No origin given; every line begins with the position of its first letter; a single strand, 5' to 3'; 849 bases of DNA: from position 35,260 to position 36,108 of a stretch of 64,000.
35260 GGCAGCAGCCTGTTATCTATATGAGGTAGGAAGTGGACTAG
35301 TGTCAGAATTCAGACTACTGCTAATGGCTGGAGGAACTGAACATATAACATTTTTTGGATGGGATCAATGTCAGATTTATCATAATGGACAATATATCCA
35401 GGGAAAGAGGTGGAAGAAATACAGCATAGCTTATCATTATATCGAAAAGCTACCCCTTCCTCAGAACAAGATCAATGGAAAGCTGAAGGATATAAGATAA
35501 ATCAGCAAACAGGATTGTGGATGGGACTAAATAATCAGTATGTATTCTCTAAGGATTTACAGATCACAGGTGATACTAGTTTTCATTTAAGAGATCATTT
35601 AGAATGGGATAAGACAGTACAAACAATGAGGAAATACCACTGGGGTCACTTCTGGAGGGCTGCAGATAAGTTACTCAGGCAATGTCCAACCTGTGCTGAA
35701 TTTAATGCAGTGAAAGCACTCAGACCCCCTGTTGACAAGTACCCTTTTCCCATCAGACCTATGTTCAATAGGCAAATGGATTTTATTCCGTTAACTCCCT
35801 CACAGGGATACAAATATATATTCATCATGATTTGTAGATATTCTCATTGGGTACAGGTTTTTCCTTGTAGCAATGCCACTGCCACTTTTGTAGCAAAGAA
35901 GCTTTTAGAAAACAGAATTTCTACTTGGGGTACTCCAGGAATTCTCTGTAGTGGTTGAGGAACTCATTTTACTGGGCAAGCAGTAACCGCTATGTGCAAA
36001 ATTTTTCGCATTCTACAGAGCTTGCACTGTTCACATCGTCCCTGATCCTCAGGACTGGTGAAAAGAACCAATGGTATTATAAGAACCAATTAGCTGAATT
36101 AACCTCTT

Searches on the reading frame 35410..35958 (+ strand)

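Call 58: search_protein_families(library=pfam, proteins=[window:35410-35958:+], max_evalue=0.01)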
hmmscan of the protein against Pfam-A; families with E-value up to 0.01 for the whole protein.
window:35410-35958:+ (182 aa): 2 families
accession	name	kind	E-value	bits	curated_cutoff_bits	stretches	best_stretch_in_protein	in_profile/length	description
PF00665.32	rve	-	0.00033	21.3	32.6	1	122-172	9-61/102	Integrase core domain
PF17921.7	Integrase_H2C2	-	0.00057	20.4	25.5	1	58-99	13-57/59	Integrase zinc binding domain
